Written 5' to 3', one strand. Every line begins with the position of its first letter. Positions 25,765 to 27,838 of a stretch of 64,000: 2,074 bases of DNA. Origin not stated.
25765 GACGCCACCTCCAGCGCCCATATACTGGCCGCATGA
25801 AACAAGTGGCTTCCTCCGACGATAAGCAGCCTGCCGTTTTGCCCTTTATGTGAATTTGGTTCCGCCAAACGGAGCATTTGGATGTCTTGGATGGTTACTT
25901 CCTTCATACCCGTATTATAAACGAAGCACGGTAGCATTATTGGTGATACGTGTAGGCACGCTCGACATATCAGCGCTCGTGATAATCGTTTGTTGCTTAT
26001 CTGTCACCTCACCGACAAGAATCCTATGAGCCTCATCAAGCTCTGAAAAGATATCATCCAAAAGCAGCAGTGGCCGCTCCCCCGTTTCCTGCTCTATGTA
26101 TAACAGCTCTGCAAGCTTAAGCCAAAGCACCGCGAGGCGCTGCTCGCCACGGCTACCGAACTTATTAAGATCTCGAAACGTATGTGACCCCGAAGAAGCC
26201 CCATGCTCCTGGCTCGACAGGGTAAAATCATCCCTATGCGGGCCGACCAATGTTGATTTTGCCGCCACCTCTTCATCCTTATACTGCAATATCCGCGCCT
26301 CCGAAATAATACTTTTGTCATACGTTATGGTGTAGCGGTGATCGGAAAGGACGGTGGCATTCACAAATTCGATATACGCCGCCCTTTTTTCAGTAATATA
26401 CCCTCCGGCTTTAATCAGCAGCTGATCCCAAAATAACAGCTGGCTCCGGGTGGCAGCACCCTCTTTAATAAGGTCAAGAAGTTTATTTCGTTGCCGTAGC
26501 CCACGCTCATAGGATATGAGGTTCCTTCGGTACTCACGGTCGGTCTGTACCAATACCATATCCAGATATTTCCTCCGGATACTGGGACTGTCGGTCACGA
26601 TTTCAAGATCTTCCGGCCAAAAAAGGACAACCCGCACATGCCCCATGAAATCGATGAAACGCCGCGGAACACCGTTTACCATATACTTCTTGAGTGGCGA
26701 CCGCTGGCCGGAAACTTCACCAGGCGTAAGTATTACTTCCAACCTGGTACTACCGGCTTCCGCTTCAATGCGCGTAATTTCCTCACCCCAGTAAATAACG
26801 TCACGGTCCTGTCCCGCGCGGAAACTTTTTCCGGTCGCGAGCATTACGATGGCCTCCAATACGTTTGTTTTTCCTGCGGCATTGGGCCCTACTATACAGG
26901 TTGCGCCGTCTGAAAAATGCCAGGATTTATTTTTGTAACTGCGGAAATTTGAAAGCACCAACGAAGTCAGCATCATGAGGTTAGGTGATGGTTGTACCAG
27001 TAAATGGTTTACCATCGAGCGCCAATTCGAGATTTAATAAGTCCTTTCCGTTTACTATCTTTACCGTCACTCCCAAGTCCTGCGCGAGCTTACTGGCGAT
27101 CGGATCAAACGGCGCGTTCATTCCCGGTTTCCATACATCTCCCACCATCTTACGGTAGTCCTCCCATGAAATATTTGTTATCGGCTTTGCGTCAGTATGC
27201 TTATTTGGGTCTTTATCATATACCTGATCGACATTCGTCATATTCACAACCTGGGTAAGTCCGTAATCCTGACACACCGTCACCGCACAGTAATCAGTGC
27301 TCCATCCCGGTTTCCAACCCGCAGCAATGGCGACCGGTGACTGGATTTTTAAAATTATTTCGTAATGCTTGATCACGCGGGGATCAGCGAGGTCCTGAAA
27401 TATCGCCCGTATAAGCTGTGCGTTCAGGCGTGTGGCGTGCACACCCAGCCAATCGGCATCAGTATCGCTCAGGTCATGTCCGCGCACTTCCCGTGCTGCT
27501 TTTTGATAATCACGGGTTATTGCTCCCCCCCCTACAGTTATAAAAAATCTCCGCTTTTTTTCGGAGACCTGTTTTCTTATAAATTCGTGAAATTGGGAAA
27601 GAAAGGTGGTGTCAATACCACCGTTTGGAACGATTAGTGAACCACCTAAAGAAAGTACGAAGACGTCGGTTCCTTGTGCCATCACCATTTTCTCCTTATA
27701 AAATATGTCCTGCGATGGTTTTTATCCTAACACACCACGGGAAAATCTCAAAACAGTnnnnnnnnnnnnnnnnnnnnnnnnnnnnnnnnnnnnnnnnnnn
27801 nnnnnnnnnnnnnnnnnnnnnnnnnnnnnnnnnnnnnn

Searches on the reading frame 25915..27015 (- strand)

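Call 16: search_protein_families(library=pfam, proteins=[window:25915-27015:-], max_evalue=0.001)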
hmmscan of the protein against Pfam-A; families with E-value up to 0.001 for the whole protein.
window:25915-27015:- (366 aa): 6 families
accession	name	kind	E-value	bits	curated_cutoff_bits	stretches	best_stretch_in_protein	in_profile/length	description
PF02463.25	SMC_N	-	1.3e-20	74.2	40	1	15-349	1-198/220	RecF/RecN/SMC N terminal domain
PF13476.12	AAA_23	-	3.7e-13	51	27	1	18-85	1-67/201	AAA domain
PF13175.12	AAA_15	-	3.4e-12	47.1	32.1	1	14-71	1-55/374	AAA ATPase domain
PF13304.12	AAA_21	-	5.1e-08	33.8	27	1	39-74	2-45/304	AAA domain, putative AbiEii toxin, Type IV TA system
PF13555.12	AAA_29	-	2.9e-06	27.4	27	1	16-64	1-50/61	P-loop containing region of AAA domain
PF13514.12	AAA_27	-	0.0004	20.5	22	1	14-62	1-52/206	AAA domain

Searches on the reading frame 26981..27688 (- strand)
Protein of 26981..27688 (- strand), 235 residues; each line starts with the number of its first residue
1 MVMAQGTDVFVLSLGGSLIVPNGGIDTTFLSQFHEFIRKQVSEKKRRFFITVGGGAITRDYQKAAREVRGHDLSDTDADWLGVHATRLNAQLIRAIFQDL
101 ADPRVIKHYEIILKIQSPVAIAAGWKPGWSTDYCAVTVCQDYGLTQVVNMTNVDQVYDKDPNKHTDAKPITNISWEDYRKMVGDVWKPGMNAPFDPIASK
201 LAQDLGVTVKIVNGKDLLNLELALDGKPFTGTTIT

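Call 16: search_protein_families(library=pfam, proteins=[window:26981-27688:-], max_evalue=0.001)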
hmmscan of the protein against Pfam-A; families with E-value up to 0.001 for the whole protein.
window:26981-27688:- (235 aa): 1 family
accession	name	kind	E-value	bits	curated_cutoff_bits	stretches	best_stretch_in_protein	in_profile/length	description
PF00696.33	AA_kinase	-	9e-24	84.9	24.9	2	130-213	152-234/234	Amino acid kinase family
